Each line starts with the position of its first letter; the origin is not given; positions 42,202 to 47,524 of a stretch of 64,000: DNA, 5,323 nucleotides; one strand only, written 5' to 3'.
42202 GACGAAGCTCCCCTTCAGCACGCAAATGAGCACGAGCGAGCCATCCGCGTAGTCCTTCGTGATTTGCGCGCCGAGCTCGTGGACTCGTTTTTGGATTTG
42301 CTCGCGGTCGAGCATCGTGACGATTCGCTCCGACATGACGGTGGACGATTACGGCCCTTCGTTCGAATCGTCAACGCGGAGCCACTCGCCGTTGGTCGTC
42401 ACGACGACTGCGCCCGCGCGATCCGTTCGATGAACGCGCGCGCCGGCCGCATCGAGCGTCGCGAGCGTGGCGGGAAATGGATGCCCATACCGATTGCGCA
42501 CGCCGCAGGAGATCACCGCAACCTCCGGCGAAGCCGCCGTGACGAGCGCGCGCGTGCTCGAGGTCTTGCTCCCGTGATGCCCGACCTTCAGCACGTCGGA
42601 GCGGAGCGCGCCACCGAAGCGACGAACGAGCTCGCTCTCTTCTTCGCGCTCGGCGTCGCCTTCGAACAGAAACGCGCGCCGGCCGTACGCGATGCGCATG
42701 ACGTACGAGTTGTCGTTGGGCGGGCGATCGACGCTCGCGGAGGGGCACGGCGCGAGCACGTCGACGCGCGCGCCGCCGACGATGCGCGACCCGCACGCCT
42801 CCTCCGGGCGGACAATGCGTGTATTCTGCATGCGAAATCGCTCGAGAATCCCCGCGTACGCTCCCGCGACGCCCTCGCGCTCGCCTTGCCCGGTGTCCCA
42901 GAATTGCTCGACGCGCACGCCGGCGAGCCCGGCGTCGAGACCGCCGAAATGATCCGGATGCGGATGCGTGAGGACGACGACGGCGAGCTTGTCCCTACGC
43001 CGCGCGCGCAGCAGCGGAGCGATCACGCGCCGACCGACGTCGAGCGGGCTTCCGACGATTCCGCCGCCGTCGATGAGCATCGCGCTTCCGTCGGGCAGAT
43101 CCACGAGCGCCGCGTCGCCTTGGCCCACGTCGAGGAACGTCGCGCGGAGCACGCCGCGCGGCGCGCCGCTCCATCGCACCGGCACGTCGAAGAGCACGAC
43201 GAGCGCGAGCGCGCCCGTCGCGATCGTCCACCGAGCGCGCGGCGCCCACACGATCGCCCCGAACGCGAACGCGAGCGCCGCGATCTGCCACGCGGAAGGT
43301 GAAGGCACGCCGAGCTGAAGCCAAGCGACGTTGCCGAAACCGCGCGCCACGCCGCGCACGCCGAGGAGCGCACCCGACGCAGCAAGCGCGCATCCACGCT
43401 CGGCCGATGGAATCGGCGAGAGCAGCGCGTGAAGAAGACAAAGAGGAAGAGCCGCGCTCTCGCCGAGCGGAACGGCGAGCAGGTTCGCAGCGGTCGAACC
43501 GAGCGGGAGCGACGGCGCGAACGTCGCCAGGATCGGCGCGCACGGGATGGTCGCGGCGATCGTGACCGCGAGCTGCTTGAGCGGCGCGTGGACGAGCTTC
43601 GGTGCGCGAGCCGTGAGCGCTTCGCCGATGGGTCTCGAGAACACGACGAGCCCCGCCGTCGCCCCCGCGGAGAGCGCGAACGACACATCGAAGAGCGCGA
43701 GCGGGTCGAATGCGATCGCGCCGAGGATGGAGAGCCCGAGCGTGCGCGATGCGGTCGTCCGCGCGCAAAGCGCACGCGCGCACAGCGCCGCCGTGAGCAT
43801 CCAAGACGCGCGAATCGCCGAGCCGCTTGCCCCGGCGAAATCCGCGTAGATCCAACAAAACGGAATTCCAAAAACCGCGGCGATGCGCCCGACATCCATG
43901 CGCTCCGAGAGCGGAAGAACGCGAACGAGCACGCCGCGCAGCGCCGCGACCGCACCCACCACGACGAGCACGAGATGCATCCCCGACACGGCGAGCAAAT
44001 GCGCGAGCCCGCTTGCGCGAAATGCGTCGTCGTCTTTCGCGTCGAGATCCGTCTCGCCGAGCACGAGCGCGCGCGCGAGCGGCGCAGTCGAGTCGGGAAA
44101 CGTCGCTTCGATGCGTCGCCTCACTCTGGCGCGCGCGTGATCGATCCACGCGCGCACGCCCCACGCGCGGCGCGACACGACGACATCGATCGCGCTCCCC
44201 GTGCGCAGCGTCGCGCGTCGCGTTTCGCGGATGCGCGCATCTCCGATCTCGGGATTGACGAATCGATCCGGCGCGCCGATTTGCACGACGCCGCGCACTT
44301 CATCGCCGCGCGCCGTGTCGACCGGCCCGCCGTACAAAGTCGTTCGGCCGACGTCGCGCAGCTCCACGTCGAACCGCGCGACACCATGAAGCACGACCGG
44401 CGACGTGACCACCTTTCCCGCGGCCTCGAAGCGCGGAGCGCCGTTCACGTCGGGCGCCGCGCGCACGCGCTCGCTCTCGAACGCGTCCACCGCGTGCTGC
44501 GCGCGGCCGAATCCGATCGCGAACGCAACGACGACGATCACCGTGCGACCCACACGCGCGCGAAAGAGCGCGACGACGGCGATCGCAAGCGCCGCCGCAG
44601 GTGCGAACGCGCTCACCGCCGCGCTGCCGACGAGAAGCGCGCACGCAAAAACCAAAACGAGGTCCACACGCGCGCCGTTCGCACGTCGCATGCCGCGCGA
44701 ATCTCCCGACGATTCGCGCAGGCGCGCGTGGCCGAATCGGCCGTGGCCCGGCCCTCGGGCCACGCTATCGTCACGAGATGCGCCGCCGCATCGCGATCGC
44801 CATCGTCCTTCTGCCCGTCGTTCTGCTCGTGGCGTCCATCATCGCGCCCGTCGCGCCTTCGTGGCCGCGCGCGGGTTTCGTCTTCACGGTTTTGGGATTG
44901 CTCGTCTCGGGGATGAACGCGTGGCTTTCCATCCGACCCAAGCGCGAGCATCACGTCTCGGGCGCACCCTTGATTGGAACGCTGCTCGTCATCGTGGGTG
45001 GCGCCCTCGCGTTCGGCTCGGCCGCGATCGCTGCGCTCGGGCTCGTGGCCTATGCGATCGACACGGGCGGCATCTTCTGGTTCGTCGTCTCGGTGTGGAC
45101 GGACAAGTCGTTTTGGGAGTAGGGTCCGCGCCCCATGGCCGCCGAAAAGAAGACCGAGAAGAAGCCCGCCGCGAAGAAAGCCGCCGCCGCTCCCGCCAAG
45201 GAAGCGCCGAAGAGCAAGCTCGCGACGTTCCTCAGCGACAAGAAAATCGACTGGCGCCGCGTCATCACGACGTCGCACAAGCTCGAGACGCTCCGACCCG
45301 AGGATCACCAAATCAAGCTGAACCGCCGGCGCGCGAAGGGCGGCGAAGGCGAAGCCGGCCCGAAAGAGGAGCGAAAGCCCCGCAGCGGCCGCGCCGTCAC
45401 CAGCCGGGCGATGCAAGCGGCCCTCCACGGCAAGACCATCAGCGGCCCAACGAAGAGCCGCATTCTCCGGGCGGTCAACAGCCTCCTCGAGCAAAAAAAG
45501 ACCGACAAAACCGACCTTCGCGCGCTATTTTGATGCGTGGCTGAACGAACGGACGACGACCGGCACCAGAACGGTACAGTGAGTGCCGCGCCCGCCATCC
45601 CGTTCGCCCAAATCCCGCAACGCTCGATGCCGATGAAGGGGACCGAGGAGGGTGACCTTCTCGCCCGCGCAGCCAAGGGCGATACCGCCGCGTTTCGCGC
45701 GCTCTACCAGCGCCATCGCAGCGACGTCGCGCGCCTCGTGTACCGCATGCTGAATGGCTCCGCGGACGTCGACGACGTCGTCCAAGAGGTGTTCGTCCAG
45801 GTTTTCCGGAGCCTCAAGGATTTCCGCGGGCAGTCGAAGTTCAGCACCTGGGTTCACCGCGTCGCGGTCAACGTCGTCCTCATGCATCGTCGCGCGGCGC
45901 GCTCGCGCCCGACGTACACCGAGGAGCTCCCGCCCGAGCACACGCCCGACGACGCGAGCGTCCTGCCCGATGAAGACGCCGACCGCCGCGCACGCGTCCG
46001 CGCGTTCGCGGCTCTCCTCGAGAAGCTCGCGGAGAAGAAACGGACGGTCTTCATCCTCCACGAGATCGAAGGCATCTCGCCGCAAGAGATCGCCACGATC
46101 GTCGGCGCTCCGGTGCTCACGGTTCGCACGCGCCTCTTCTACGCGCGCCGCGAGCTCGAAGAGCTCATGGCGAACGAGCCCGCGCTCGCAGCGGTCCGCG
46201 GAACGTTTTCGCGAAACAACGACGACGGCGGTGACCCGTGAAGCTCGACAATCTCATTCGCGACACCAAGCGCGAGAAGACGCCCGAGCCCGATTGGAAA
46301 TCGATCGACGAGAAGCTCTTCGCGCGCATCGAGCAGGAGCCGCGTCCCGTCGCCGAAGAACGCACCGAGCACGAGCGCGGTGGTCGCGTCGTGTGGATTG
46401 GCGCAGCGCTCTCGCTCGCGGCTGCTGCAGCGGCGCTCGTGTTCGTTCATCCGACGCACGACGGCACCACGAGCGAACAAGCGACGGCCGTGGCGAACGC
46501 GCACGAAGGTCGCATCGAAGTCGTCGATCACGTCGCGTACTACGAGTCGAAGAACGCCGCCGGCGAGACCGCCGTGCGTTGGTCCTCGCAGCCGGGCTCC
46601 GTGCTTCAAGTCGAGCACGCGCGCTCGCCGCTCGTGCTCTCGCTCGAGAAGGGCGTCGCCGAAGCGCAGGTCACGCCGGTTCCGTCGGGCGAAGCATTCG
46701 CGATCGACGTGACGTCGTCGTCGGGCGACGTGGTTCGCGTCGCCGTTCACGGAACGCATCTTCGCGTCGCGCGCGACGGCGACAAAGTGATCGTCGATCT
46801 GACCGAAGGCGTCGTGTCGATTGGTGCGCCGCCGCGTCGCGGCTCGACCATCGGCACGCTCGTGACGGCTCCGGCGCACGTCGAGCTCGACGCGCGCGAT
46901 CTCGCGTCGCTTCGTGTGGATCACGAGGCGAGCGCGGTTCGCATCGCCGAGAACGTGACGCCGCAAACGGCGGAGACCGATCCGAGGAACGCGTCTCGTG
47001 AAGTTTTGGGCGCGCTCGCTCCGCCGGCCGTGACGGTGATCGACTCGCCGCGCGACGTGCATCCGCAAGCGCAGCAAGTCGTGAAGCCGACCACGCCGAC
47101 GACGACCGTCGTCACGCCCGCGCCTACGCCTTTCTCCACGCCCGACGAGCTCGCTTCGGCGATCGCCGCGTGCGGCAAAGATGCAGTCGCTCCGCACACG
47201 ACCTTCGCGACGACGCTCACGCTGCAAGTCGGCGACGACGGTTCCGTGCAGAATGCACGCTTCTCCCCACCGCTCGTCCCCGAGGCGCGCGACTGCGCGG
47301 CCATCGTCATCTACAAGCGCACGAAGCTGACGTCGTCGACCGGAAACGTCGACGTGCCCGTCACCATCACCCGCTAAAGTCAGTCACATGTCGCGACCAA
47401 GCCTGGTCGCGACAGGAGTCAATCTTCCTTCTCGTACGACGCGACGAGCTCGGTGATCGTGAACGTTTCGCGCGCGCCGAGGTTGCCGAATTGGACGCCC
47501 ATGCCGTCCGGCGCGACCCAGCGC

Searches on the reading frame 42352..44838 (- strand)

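Call 28: search_protein_families(library=pfam, max_evalue=0.001, proteins=[window:42352-44838:-])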
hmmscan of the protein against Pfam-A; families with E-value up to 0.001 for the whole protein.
window:42352-44838:- (829 aa): 3 families
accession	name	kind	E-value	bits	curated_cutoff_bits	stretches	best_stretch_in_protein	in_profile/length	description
PF03772.21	Competence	-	1.3e-46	159.6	23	1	258-533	1-267/270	Competence protein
PF00753.33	Lactamase_B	-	6.6e-14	52.7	22.7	1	570-779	2-195/196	Metallo-beta-lactamase superfamily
PF12706.13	Lactamase_B_2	-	0.0002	21.4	27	1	608-733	21-147/200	Beta-lactamase superfamily domain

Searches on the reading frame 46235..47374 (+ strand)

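Call 29: search_protein_families(library=pfam, max_evalue=0.001, proteins=[window:46235-47374:+])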
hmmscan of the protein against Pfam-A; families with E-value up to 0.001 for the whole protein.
window:46235-47374:+ (380 aa): 1 family
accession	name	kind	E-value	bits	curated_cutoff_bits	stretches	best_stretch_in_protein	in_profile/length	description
PF04773.18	FecR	-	0.00087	20.1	24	0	127-194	35-96/97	FecR protein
